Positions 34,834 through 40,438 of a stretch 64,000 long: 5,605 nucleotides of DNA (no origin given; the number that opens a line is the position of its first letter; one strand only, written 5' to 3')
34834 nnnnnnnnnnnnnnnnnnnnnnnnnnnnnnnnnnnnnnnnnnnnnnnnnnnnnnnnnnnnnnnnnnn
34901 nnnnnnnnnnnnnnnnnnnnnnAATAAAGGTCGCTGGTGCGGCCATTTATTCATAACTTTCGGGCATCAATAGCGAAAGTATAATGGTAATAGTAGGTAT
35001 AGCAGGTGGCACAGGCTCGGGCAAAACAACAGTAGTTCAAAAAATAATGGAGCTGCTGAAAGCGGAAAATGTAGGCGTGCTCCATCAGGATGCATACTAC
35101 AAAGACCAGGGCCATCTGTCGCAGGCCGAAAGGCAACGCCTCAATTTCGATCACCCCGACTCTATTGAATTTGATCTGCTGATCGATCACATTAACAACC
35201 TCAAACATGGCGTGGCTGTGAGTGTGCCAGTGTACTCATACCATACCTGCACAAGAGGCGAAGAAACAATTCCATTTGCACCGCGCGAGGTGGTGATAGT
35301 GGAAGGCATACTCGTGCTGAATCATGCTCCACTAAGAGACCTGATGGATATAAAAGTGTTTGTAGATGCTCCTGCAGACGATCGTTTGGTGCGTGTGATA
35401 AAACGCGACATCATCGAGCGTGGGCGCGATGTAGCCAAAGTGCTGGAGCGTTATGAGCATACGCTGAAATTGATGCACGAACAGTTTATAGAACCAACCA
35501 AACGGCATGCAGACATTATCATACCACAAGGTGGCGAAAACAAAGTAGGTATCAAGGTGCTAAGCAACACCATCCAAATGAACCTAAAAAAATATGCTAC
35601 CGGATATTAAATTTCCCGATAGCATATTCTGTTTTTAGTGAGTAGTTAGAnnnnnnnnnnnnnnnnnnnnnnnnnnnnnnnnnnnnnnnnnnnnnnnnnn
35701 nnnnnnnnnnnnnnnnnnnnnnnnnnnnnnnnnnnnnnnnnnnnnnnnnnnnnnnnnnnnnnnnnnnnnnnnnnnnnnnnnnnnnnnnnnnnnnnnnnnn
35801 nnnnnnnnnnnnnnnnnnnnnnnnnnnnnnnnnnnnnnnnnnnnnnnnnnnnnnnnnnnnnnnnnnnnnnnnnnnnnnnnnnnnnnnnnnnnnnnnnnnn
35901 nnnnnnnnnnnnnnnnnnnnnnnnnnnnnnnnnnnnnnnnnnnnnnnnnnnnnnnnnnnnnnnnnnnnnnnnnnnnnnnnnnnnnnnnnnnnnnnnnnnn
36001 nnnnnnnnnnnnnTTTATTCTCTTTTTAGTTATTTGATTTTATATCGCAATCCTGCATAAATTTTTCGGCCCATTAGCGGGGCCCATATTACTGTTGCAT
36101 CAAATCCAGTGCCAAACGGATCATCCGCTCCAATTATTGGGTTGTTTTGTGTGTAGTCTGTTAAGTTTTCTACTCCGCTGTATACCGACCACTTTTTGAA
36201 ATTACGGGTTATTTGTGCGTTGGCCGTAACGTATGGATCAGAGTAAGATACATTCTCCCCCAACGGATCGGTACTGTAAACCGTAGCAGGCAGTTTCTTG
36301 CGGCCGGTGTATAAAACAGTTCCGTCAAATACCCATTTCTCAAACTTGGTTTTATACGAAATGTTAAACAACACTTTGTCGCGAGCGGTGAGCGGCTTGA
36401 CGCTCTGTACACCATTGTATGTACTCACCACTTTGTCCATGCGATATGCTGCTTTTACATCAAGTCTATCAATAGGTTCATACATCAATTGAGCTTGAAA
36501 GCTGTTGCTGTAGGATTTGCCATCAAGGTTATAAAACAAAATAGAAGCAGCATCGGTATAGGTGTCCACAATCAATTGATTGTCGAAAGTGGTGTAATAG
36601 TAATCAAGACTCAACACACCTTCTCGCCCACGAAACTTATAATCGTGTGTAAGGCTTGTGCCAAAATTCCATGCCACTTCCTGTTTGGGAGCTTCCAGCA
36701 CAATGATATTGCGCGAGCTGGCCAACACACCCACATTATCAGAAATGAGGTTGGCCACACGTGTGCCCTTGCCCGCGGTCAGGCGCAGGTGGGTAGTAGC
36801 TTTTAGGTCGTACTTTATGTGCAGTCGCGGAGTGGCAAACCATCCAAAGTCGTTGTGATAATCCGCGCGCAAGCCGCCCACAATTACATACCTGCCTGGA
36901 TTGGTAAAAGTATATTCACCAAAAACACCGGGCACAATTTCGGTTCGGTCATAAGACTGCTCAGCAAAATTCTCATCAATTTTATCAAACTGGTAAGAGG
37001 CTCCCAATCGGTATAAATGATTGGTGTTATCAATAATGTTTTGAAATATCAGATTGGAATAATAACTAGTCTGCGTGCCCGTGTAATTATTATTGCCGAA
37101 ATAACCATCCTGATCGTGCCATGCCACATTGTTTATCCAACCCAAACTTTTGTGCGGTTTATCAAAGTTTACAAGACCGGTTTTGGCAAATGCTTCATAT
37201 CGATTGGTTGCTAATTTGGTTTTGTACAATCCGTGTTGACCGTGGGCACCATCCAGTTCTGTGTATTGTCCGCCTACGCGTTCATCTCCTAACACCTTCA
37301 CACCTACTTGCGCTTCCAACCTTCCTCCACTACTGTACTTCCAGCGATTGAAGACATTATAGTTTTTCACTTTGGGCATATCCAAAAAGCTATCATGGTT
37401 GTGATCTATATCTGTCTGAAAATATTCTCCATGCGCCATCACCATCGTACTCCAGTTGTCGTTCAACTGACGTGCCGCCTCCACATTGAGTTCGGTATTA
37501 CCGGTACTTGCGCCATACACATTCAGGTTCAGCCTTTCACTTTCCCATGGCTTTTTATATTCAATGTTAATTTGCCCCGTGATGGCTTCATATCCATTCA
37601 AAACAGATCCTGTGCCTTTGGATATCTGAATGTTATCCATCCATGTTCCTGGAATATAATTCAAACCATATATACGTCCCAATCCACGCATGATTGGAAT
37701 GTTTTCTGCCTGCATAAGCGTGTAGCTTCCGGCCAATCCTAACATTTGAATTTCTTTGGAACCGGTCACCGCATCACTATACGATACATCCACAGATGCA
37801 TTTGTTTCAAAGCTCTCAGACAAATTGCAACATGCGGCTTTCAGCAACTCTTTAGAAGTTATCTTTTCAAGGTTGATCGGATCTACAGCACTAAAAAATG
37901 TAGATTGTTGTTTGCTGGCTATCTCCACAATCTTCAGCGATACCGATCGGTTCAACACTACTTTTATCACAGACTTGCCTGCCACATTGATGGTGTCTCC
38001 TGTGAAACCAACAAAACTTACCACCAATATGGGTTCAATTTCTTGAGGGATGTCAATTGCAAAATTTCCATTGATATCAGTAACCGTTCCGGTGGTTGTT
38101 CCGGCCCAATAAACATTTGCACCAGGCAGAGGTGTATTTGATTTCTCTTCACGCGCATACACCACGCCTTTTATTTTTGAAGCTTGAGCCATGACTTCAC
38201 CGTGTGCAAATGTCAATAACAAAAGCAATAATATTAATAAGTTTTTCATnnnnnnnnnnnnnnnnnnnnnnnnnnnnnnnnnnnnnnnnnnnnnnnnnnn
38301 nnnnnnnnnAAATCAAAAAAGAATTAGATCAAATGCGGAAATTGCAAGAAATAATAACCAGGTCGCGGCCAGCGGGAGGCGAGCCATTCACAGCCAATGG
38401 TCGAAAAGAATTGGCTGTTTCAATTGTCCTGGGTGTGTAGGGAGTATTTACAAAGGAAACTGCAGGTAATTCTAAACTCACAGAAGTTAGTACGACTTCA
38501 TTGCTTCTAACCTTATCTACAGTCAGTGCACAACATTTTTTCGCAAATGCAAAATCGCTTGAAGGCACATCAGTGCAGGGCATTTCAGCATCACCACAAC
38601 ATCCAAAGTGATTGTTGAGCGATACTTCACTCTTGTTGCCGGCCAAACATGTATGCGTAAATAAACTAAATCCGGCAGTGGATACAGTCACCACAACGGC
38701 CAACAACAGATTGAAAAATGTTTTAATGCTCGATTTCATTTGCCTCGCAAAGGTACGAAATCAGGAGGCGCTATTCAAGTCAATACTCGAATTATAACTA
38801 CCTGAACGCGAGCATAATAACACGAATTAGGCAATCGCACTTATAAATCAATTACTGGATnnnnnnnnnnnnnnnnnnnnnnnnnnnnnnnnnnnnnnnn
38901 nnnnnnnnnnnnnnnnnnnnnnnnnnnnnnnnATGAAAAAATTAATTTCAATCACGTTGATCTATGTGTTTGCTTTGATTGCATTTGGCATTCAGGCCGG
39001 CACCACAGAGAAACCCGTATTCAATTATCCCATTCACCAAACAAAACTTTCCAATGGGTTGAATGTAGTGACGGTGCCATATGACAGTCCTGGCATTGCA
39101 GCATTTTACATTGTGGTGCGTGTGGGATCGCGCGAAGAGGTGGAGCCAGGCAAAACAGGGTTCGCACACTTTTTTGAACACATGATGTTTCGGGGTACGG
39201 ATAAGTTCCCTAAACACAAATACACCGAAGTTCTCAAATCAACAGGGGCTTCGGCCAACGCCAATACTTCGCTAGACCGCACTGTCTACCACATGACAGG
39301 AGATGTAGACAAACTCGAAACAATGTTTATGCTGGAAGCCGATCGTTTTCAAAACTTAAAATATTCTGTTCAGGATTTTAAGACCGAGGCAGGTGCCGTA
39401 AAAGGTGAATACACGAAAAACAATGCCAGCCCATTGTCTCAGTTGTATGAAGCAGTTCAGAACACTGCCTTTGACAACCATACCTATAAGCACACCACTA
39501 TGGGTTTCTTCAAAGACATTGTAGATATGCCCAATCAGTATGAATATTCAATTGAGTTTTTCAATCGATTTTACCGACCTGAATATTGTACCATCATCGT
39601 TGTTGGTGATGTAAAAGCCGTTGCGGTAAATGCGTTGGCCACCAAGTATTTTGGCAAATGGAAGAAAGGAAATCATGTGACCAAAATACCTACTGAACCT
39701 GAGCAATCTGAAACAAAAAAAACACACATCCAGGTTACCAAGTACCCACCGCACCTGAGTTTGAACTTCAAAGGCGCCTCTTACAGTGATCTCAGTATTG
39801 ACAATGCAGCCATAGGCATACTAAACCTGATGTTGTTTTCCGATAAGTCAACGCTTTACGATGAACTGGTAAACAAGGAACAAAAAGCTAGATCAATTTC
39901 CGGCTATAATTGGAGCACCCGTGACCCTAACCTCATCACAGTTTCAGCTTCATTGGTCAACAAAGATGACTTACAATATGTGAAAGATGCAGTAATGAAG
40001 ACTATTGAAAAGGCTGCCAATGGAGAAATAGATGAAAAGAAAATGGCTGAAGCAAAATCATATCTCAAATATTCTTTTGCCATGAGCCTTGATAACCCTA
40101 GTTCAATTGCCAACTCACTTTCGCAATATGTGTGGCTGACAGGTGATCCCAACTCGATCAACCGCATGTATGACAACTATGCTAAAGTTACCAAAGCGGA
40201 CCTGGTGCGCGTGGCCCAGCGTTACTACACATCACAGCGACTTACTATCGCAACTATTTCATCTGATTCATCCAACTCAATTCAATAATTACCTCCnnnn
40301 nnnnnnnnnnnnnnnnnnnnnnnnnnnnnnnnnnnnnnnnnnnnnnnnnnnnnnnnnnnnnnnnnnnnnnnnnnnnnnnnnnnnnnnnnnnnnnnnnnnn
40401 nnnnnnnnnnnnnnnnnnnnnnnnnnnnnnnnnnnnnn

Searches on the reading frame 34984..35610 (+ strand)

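Call 42: search_protein_families(library=pfam, proteins=[window:34984-35610:+], max_evalue=0.001)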
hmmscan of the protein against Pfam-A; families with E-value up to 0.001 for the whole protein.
window:34984-35610:+ (208 aa): 3 families
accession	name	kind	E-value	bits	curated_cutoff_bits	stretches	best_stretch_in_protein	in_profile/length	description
PF00485.24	PRK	-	2.2e-38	132.5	22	1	3-188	1-195/196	Phosphoribulokinase / Uridine kinase family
PF13238.12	AAA_18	-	1.5e-06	29.1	29.4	1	4-143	1-113/128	AAA domain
PF01121.26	CoaE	-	0.00028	21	27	0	3-23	2-22/180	Dephospho-CoA kinase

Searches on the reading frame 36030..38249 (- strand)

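Call 42: search_protein_families(library=pfam, proteins=[window:36030-38249:-], max_evalue=0.001)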
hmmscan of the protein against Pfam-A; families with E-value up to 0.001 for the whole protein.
window:36030-38249:- (739 aa): 3 families
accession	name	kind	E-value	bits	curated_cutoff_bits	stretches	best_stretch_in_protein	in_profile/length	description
PF13715.12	CarbopepD_reg_2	-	1.4e-15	57.5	32.2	1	26-97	1-72/88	CarboxypepD_reg-like domain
PF07715.20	Plug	-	4.8e-07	30.7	23.9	1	126-225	8-106/107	TonB-dependent Receptor Plug Domain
PF13620.12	CarboxypepD_reg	-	1.3e-05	25.9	32.3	1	26-87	2-64/82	Carboxypeptidase regulatory-like domain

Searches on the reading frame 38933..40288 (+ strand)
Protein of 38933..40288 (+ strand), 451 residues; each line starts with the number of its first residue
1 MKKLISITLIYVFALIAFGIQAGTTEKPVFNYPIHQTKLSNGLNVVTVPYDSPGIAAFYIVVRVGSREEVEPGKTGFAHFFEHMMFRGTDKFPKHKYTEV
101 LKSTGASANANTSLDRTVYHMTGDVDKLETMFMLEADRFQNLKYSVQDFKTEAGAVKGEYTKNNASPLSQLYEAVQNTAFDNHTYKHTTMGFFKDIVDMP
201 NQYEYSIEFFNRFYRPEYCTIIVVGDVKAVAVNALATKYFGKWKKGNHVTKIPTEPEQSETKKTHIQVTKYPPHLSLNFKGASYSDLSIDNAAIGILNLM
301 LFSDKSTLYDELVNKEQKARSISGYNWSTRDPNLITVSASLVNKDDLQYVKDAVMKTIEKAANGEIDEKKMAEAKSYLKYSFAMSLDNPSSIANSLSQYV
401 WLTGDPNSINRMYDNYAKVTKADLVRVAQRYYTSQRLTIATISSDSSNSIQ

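Call 70: search_protein_families(library=pfam, proteins=[window:38933-40288:+], max_evalue=0.0001)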
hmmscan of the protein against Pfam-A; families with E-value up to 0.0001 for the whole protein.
window:38933-40288:+ (451 aa): 2 families
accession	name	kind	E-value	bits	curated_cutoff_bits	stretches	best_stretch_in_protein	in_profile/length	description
PF05193.26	Peptidase_M16_C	-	1.9e-28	100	23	1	207-377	8-180/181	Peptidase M16 inactive domain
PF00675.25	Peptidase_M16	-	6.6e-24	84.9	22.3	1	55-190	12-146/149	Insulinase (Peptidase family M16)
